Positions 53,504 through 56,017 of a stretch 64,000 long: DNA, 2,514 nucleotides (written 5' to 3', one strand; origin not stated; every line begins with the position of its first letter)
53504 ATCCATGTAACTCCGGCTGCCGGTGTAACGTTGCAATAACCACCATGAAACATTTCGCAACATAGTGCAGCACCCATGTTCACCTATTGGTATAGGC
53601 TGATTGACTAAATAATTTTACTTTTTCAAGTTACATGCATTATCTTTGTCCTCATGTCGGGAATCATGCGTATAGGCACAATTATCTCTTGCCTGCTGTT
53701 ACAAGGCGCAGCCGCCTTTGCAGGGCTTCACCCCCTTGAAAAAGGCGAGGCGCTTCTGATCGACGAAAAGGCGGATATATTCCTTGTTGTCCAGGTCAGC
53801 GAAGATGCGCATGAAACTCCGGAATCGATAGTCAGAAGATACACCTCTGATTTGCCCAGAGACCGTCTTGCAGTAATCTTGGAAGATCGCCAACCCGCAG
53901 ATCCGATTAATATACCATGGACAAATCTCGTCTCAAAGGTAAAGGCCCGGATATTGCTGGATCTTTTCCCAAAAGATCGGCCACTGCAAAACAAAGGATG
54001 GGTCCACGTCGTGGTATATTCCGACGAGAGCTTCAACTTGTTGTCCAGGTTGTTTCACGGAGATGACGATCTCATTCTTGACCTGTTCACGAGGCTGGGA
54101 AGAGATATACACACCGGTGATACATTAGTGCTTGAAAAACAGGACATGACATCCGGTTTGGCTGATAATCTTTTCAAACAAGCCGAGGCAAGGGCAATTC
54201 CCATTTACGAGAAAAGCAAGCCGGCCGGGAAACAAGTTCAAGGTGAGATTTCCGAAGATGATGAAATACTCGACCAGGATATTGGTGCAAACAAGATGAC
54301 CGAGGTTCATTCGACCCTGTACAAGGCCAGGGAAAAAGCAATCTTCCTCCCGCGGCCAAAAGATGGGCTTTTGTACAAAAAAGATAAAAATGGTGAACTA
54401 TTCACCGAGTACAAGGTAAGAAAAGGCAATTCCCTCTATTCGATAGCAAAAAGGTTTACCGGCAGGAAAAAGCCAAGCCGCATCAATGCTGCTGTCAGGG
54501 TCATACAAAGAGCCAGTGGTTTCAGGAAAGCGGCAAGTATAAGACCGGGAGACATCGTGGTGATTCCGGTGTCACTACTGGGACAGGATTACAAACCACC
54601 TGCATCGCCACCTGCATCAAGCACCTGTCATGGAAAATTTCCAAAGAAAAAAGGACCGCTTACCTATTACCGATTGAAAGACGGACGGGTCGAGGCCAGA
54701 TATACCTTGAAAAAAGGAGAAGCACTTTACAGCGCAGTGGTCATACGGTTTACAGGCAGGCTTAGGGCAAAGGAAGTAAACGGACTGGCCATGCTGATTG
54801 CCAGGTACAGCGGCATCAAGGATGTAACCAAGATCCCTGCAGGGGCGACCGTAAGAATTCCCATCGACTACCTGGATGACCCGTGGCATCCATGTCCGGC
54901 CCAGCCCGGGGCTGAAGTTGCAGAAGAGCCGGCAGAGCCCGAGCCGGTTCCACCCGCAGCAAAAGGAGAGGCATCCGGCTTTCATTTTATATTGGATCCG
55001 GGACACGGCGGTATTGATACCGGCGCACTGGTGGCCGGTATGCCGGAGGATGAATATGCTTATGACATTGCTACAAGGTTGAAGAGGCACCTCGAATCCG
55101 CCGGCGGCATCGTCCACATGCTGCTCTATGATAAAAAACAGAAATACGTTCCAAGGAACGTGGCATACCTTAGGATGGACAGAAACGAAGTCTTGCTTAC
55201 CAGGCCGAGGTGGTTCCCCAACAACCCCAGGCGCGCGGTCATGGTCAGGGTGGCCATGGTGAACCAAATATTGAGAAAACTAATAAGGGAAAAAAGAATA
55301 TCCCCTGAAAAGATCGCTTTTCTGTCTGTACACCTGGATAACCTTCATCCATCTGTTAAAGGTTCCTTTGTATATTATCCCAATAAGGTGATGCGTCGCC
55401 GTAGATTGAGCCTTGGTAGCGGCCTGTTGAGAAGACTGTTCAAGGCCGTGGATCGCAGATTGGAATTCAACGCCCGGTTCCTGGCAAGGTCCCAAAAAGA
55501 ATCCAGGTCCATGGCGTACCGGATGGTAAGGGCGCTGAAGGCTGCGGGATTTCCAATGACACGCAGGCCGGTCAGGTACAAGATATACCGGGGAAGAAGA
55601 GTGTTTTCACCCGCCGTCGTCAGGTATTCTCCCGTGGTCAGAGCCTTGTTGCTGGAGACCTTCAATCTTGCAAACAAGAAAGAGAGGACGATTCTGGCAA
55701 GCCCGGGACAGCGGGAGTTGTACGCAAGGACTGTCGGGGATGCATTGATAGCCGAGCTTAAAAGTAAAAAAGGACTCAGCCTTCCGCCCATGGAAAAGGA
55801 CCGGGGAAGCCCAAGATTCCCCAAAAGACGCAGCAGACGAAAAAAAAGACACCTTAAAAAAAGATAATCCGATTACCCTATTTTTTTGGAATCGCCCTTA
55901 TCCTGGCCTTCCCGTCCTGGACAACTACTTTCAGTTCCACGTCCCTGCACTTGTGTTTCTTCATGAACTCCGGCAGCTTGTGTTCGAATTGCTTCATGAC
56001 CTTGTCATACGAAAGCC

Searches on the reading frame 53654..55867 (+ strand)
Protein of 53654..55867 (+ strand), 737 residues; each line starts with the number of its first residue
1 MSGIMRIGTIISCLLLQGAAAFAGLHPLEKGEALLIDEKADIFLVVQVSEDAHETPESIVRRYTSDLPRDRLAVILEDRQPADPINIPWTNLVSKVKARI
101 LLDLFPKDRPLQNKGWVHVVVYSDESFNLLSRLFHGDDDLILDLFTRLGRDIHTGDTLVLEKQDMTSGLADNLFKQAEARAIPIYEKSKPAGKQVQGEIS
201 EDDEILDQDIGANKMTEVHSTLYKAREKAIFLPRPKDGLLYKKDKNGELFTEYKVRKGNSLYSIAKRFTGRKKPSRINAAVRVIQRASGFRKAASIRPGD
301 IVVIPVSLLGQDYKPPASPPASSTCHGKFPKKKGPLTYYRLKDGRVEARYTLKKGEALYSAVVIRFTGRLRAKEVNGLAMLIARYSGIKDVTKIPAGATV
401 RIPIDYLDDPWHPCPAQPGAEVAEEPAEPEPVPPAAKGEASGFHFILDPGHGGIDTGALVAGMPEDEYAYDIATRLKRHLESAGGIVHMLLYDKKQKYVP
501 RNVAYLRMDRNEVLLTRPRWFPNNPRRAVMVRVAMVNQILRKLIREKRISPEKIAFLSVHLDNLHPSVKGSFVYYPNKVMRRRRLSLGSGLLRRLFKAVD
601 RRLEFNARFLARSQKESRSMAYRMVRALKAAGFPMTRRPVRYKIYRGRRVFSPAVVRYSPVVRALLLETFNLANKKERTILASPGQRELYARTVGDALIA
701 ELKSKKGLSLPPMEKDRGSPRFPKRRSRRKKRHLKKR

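Call 45: search_protein_families(library=ncbifam, proteins=[window:53654-55867:+], max_evalue=0.0001)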
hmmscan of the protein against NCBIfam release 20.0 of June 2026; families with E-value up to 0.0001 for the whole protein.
window:53654-55867:+ (737 aa): 3 families
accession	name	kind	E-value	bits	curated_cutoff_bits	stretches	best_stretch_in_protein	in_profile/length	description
TIGR02883.1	spore_cwlD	equivalog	3.6e-10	40.2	221.55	1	446-499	4-58/189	N-acetylmuramoyl-L-alanine amidase CwlD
NF007652.1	PRK10319.1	equivalog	9.4e-08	31.6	400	1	444-500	59-115/291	N-acetylmuramoyl-L-alanine amidase AmiA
NF010723.1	PRK14125.1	equivalog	1.6e-05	24.7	60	1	242-307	24-87/87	cell division suppressor protein YneA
